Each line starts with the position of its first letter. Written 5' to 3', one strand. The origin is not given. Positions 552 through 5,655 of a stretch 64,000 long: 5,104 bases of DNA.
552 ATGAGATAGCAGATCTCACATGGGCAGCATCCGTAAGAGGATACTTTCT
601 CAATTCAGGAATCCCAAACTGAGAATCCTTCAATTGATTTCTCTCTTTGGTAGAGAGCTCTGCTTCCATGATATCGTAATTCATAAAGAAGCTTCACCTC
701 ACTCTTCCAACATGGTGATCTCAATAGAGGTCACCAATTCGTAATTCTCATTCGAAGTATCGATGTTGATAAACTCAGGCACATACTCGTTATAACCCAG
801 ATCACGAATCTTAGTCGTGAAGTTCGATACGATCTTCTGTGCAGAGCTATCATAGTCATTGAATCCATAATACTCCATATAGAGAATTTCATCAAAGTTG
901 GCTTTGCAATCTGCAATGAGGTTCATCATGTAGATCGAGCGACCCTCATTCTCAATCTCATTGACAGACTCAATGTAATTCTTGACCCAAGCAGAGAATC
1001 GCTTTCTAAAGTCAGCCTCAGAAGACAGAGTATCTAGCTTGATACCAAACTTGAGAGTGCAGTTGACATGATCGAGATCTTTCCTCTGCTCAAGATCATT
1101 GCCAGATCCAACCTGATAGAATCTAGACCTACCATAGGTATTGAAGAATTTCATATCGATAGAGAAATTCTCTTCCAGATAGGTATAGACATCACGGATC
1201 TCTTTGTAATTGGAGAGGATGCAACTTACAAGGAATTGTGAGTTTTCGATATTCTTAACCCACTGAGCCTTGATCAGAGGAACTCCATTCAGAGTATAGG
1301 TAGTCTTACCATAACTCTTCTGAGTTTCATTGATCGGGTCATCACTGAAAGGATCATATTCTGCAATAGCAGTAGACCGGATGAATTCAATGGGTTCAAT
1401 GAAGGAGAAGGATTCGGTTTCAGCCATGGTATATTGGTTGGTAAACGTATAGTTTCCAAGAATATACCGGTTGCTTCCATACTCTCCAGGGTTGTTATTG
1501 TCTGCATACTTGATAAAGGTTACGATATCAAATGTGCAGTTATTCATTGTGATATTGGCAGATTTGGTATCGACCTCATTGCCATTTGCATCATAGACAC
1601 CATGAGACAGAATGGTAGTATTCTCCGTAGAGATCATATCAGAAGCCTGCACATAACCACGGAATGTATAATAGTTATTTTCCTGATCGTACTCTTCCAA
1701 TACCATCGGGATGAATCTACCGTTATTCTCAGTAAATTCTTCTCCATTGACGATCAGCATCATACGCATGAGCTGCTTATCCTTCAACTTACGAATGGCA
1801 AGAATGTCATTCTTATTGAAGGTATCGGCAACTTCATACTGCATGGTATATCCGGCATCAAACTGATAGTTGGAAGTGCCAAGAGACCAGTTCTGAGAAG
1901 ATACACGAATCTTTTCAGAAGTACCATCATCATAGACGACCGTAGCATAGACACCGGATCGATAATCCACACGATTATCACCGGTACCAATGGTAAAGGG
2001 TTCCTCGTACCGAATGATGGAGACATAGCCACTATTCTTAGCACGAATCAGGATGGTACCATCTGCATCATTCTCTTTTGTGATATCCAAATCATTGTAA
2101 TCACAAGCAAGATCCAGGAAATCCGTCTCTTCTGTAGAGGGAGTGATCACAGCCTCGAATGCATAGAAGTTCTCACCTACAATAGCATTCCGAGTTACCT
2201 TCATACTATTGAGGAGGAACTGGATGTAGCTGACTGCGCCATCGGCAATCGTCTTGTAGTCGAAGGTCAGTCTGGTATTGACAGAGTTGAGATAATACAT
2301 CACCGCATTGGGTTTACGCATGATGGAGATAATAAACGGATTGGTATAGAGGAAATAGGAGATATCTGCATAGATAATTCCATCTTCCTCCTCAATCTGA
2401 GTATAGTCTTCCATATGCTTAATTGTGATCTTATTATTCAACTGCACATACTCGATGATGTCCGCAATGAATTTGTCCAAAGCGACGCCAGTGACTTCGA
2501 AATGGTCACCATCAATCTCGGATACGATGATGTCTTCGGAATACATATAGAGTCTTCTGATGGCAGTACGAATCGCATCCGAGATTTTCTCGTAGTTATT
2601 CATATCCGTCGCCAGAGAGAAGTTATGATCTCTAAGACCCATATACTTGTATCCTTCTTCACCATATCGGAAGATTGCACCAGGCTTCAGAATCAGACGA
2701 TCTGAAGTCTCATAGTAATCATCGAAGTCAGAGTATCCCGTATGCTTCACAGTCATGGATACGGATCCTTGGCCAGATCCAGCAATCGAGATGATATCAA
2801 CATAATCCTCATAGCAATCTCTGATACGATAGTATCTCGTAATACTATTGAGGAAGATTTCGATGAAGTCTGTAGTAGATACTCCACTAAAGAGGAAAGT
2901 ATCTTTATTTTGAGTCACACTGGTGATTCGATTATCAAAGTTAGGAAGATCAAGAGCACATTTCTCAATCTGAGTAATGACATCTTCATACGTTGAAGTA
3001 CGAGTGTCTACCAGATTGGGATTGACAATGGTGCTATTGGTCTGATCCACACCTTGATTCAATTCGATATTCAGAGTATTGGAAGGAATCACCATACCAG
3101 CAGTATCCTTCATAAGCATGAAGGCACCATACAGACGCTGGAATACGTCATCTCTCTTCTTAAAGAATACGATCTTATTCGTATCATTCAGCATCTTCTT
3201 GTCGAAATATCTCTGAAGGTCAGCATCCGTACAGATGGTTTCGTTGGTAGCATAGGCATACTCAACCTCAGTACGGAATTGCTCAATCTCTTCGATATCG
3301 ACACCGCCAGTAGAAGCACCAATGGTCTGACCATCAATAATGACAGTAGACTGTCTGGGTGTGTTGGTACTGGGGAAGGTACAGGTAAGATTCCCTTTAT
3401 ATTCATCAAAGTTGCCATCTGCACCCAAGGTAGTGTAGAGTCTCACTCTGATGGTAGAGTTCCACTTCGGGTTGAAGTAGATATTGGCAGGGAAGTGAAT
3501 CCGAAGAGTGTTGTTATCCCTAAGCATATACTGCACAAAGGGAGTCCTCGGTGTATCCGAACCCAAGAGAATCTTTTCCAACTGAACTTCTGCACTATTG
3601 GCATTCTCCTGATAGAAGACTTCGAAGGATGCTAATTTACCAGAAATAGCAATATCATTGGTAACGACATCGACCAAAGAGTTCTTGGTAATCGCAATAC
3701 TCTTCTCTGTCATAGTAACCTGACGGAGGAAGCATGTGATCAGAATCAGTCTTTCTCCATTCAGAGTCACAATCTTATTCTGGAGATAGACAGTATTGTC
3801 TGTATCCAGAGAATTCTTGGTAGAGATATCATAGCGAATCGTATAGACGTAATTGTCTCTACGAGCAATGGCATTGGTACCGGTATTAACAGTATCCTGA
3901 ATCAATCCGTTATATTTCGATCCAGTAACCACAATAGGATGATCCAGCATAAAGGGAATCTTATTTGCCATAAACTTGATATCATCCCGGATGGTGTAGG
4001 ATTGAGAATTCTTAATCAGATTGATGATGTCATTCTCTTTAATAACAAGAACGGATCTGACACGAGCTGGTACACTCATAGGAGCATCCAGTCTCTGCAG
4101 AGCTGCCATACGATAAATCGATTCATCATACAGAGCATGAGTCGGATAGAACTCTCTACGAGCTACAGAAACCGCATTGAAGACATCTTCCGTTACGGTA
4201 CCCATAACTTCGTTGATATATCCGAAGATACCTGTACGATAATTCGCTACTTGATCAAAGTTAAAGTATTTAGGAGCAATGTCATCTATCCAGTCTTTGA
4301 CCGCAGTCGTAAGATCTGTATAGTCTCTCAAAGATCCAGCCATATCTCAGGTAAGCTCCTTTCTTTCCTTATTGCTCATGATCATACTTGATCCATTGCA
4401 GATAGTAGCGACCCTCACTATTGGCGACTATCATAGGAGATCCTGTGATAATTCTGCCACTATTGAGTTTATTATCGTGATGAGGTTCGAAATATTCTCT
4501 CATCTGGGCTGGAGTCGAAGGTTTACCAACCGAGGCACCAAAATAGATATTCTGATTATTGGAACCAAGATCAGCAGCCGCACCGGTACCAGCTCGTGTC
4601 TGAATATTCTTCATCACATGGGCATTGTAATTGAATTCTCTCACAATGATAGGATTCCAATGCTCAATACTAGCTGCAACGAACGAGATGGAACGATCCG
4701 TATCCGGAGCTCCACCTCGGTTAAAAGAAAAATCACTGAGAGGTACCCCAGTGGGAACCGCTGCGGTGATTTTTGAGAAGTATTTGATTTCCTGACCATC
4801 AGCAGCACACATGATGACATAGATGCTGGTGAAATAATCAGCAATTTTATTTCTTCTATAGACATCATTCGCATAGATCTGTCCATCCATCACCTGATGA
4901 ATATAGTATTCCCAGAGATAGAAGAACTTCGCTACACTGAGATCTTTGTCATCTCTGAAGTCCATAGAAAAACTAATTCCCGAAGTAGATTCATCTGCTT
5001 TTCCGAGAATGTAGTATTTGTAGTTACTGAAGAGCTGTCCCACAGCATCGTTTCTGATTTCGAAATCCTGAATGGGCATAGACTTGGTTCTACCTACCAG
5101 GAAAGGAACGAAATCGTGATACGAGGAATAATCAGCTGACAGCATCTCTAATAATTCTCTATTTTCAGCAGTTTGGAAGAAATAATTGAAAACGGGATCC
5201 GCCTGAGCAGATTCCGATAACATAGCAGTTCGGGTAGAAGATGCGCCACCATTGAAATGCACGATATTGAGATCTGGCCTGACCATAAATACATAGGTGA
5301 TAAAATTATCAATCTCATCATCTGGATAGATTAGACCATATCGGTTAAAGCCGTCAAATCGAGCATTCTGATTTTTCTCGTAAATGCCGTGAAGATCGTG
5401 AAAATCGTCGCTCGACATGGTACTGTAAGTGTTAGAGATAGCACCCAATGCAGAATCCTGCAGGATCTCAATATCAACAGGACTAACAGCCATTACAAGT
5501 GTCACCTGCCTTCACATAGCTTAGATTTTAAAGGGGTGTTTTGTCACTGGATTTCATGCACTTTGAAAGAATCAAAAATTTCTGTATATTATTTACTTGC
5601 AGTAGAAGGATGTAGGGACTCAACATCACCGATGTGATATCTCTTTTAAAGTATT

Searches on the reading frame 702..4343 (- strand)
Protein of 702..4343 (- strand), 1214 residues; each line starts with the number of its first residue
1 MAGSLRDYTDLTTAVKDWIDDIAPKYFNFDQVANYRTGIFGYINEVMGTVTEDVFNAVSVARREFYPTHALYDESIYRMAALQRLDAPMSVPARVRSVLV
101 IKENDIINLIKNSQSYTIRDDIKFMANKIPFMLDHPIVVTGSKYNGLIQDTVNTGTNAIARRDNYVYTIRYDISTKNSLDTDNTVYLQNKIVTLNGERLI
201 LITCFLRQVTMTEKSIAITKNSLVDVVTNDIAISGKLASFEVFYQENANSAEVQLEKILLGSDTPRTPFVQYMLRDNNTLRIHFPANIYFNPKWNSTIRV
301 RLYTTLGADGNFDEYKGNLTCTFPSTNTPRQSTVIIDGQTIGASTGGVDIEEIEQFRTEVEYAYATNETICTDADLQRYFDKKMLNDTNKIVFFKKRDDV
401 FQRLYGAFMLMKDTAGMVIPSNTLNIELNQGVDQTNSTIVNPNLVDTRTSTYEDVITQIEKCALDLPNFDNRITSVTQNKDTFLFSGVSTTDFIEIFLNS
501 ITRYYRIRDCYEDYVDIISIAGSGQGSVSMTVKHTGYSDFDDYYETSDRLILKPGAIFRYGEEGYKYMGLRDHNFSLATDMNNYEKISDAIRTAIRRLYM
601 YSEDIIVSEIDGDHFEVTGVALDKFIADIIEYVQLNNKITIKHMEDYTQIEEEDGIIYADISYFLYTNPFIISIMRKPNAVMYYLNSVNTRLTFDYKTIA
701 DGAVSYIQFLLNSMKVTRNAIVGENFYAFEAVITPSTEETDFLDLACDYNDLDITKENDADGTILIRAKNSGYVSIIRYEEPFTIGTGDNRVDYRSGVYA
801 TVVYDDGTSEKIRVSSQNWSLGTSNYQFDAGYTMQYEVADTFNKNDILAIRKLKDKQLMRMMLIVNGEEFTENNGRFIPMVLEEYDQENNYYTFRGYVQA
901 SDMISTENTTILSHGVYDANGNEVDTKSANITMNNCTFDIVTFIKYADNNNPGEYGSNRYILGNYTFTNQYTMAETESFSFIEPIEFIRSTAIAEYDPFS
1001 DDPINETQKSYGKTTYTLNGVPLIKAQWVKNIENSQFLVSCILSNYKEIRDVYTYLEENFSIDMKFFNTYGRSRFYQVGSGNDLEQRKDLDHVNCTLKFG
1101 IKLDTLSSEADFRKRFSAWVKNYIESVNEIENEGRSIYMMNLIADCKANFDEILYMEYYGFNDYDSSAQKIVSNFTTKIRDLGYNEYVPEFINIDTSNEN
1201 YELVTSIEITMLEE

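Call 10: search_protein_families(library=pfam, proteins=[window:702-4343:-], max_evalue=0.001)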
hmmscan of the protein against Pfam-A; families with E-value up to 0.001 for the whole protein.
window:702-4343:- (1214 aa): 0 families

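Call 11: search_protein_families(library=phrogs, proteins=[window:702-4343:-], max_evalue=0.001)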
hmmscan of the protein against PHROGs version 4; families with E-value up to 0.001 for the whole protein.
window:702-4343:- (1214 aa): 1 family
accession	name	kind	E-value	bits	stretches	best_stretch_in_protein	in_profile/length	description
phrog_18960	-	unknown function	2.7e-66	225.2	2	17-459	18-470/904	-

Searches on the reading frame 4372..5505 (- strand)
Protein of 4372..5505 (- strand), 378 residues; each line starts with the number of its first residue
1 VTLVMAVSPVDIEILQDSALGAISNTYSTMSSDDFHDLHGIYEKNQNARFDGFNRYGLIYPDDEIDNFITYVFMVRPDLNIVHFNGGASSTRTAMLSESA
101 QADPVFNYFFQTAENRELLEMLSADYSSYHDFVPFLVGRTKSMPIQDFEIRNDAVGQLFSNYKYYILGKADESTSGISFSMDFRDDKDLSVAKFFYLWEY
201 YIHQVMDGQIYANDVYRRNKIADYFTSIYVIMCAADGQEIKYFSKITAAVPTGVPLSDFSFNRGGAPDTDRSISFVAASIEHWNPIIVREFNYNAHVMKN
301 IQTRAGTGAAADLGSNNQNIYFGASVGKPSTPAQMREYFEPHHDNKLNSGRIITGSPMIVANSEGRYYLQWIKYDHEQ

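Call 63: search_protein_families(library=pfam, proteins=[window:4372-5505:-], max_evalue=0.001)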
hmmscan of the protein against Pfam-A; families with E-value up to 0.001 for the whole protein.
window:4372-5505:- (378 aa): 1 family
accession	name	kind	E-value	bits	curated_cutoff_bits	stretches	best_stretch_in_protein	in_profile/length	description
PF23971.1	Phage_TTP_15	-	2.6e-05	23.7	27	1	177-294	174-295/365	Putative phage tail tube protein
